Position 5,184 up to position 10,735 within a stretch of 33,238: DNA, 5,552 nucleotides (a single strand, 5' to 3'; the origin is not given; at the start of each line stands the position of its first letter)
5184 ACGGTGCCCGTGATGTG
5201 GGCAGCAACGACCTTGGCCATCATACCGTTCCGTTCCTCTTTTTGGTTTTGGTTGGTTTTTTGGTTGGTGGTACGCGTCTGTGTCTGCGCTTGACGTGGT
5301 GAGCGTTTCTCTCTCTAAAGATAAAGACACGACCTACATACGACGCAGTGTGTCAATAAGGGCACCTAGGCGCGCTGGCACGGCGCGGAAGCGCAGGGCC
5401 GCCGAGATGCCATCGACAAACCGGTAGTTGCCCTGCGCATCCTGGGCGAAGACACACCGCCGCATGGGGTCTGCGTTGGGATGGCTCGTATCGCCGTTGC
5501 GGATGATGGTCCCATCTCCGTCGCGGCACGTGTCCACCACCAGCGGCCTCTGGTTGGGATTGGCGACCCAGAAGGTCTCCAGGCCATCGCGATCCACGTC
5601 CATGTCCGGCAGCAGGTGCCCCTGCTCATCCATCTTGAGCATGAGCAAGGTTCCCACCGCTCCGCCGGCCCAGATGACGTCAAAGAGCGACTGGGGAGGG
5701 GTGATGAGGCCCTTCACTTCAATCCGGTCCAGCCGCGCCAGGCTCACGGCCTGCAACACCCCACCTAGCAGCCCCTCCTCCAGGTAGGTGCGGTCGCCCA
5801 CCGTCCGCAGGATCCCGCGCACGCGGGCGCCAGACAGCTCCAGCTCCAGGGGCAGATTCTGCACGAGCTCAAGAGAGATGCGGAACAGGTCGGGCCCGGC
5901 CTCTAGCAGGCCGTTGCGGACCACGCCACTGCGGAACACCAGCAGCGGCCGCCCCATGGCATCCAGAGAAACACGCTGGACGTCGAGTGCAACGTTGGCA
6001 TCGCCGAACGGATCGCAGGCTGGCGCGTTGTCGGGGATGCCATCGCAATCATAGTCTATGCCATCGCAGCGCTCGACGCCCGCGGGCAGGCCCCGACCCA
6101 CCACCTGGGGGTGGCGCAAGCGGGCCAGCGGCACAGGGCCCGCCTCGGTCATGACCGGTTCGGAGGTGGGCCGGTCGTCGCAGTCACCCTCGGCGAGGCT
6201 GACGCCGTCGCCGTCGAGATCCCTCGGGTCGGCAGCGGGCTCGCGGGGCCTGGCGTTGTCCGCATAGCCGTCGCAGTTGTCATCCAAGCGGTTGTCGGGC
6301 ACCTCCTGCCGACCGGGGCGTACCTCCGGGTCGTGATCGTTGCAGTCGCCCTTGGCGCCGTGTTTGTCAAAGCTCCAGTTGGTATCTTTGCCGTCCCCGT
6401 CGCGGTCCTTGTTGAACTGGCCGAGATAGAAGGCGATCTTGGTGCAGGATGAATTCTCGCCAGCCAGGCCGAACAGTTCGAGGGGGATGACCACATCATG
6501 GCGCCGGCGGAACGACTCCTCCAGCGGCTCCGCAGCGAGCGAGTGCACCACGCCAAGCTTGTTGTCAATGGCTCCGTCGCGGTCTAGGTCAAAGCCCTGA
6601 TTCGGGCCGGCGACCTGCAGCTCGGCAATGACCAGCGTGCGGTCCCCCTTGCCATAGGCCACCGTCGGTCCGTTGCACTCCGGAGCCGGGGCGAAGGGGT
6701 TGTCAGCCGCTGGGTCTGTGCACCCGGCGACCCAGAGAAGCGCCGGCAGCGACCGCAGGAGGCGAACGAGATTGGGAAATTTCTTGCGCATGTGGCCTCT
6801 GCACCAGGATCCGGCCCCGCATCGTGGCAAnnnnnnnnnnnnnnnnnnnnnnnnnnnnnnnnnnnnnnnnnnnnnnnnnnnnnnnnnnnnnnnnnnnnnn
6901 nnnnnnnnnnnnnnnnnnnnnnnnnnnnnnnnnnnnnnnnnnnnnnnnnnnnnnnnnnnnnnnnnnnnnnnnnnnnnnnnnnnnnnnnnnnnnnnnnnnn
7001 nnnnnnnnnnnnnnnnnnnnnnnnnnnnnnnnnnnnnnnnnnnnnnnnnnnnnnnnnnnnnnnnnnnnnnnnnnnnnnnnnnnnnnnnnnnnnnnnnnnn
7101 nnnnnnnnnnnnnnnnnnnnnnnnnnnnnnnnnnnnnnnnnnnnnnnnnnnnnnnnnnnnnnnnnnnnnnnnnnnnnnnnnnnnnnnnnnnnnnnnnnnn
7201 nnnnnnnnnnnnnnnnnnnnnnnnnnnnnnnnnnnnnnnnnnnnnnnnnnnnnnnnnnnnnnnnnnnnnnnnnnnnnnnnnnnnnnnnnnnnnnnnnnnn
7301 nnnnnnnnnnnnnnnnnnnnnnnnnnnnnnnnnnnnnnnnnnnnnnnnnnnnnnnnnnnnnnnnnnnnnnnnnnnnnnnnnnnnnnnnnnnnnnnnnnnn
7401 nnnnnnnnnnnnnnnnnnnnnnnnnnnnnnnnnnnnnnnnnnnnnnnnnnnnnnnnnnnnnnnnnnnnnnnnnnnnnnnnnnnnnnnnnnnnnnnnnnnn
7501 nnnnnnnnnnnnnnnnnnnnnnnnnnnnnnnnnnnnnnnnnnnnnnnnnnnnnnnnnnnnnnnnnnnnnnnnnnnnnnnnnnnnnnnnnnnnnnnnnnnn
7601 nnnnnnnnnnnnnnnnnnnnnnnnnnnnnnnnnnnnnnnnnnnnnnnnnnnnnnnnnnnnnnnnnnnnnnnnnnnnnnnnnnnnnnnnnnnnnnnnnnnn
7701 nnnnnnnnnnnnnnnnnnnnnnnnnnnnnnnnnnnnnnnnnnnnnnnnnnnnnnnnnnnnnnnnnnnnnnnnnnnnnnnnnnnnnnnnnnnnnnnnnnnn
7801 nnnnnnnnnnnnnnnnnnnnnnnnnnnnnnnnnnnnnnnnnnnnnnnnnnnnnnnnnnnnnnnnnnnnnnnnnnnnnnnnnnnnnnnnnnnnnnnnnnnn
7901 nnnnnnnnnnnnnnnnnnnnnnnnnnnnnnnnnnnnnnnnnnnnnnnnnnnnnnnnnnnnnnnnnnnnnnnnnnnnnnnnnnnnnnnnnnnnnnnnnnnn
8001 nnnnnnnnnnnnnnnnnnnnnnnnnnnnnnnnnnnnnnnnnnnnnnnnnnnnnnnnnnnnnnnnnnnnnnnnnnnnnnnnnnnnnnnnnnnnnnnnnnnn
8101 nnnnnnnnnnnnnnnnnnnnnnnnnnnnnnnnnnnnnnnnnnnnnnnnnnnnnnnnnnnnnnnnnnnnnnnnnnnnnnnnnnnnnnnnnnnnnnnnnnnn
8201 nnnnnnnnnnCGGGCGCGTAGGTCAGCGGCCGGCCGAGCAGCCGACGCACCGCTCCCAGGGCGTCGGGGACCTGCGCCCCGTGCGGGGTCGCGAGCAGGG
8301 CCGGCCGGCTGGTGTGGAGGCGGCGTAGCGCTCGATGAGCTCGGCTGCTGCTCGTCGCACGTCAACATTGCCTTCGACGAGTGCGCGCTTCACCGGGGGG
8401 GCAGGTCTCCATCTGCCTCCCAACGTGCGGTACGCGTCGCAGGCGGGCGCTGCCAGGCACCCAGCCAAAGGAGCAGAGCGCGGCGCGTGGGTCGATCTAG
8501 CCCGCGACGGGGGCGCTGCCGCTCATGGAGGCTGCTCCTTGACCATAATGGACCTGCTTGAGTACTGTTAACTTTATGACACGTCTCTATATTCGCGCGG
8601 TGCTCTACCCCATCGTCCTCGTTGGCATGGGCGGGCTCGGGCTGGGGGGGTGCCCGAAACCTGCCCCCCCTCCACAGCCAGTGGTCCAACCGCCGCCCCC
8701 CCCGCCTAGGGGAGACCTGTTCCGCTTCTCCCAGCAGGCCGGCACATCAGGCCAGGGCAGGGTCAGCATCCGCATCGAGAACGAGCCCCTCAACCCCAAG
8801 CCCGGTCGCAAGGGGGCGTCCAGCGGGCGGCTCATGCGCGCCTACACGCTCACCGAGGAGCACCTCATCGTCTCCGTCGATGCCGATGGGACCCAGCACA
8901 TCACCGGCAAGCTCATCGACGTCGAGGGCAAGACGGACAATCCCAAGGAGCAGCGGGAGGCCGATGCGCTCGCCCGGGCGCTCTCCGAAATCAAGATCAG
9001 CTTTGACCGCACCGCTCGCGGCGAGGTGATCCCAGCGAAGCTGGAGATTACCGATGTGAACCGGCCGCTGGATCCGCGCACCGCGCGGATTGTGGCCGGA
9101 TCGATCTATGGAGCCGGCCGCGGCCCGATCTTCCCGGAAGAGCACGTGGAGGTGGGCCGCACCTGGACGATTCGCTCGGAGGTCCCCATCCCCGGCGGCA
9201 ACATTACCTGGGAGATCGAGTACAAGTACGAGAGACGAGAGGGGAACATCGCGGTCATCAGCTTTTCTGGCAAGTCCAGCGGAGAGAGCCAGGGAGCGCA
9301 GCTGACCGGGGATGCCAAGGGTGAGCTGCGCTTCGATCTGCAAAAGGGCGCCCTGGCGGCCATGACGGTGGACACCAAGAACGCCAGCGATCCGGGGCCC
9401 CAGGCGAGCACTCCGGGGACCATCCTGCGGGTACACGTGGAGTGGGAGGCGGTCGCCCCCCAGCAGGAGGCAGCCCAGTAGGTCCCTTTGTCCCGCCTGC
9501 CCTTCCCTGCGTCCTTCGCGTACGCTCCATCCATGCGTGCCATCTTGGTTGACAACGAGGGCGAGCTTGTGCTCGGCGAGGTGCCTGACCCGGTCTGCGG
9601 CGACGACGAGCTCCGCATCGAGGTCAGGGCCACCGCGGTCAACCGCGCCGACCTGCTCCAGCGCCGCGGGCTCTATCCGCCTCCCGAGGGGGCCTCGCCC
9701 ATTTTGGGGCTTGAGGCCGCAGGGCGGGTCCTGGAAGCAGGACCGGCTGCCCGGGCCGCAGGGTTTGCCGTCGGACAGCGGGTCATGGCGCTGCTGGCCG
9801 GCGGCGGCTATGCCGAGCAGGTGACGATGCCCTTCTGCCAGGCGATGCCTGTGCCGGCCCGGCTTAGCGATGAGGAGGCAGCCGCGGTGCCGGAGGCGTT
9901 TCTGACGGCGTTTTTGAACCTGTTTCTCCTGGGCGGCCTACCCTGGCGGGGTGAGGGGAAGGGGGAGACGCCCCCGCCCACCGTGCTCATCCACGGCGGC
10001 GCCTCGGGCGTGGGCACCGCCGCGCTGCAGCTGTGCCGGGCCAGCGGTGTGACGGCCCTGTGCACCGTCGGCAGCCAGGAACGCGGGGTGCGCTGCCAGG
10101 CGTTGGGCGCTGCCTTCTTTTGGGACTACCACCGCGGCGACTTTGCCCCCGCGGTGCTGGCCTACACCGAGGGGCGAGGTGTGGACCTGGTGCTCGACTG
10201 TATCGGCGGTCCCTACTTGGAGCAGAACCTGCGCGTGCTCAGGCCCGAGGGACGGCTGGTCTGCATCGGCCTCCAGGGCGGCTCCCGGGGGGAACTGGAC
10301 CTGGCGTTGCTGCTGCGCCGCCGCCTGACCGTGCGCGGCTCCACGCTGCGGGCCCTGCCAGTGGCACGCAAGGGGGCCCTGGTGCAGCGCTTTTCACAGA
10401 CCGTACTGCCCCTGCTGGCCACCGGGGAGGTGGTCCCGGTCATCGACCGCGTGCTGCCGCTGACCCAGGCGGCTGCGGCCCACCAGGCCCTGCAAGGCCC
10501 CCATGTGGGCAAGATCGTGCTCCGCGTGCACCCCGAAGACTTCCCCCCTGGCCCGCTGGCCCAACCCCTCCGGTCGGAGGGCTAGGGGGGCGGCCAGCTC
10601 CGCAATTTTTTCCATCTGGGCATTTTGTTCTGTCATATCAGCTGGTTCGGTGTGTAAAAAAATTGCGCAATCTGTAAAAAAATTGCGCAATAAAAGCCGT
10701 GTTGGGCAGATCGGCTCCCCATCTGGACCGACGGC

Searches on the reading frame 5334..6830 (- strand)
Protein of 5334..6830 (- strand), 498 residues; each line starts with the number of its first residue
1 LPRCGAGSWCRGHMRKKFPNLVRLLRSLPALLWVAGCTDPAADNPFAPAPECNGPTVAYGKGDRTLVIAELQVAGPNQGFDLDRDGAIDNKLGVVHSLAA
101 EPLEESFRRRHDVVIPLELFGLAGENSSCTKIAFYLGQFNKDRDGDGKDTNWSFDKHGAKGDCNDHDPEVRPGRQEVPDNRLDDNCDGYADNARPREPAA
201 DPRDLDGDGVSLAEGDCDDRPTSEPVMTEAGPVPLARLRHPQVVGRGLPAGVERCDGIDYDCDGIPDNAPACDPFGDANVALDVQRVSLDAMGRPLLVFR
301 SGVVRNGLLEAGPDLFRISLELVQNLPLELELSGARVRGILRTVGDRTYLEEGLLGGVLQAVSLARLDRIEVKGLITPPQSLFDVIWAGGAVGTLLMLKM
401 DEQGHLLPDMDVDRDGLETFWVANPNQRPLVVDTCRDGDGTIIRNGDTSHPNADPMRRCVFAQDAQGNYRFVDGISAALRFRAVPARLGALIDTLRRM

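Call 9: search_protein_families(library=pfam, proteins=[window:5334-6830:-])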
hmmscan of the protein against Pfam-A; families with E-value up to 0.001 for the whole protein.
window:5334-6830:- (498 aa): 1 family
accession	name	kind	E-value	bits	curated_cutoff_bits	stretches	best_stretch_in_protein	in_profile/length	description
PF11617.13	Cu-binding_MopE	-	4.6e-10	40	27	1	162-191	1-29/30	Putative metal-binding motif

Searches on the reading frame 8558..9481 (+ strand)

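Call 9: search_protein_families(library=pfam, proteins=[window:8558-9481:+])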
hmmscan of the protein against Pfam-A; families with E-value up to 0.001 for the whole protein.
window:8558-9481:+ (307 aa): 1 family
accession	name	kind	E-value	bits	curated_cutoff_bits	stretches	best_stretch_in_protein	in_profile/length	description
PF19777.4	DUF6263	-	2.5e-05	24.4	26.7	1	191-264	111-194/196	Family of unknown function (DUF6263)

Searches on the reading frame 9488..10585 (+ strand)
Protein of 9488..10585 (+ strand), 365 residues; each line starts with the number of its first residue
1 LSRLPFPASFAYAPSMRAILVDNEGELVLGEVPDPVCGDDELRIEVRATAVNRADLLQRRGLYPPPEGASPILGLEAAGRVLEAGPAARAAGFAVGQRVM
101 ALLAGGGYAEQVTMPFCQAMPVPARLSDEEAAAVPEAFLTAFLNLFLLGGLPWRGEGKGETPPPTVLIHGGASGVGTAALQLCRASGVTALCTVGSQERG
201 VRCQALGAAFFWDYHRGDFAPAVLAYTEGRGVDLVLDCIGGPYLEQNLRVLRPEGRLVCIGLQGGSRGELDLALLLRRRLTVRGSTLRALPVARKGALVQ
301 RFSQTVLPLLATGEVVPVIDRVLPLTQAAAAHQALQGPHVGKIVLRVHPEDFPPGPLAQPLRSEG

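Call 9: search_protein_families(library=pfam, proteins=[window:9488-10585:+])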
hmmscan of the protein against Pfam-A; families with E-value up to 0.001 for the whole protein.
window:9488-10585:+ (365 aa): 3 families
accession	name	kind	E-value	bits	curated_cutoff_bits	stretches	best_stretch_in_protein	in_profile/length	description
PF00107.32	ADH_zinc_N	-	2.3e-24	86.2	31.8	1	174-289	1-116/129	Zinc-binding dehydrogenase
PF13602.12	ADH_zinc_N_2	-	7.3e-24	85.6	27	1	206-345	1-134/134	Zinc-binding dehydrogenase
PF08240.17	ADH_N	-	3.2e-12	47.1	23.5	1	38-123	1-103/104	Alcohol dehydrogenase GroES-like domain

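Call 71: search_protein_families(library=ncbifam, proteins=[window:9488-10585:+], max_evalue=0.00001)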
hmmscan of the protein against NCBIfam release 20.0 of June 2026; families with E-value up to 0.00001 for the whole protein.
window:9488-10585:+ (365 aa): 15 families
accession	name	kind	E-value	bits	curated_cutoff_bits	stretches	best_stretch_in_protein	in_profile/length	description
TIGR02824.1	quinone_pig3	subfamily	1.6e-107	359.3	296.8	1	16-347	1-325/325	putative NAD(P)H quinone oxidoreductase, PIG3 family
NF041183.1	Pks2_ls1_myc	equivalog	1.2e-34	118.6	2400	1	38-347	1431-1729/2086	sulfolipid-1 biosynthesis phthioceranic/hydroxyphthioceranic acid synthase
NF008024.0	PRK10754.1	subfamily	9.3e-27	93.9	348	1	38-337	27-316/327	NADPH:quinone reductase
NF041172.1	AcrlCoa_red_Thmprot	equivalog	1.2e-20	73.7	500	2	106-346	116-333/334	acryloyl-CoA reductase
NF010344.0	PRK13771.1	subfamily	5.4e-20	71.6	349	2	106-346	116-332/334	putative alcohol dehydrogenase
TIGR02817.1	adh_fam_1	subfamily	4.4e-18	65.8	284.05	1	26-345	16-333/336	zinc-binding alcohol dehydrogenase family protein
TIGR01751.1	crot-CoA-red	equivalog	3.9e-17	62.1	378.55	1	106-210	140-237/398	crotonyl-CoA carboxylase/reductase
TIGR02823.1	oxido_YhdH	subfamily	3.6e-16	58.9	297.25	1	41-346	28-323/324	acrylyl-CoA reductase family protein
NF041097.1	keto_inos_dh_IolM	equivalog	1.4e-12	47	450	1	157-345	201-387/389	scyllo-inosose 3-dehydrogenase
NF003808.0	PRK05396.1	equivalog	5e-10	38.8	380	1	106-346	119-339/341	L-threonine 3-dehydrogenase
TIGR00692.1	tdh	equivalog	1.8e-09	37.1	458.35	1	105-345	116-338/340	L-threonine 3-dehydrogenase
NF051456.1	acrylyl_AcuI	equivalog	2.5e-08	33.1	440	1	27-347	15-324/325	acrylyl-CoA reductase (NADPH)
TIGR03451.1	mycoS_dep_FDH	equivalog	7.9e-08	31.5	512.9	0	171-274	184-288/358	S-(hydroxymethyl)mycothiol dehydrogenase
NF058644.1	CurcmRedCuraProt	equivalog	3.8e-07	29.5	440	1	165-349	144-335/336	NADPH-dependent curcumin/dihydrocurcumin reductase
NF047908.1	AldhRedAhr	equivalog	5.7e-06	25.4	470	0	105-264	119-263/335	NADPH-dependent aldehyde reductase Ahr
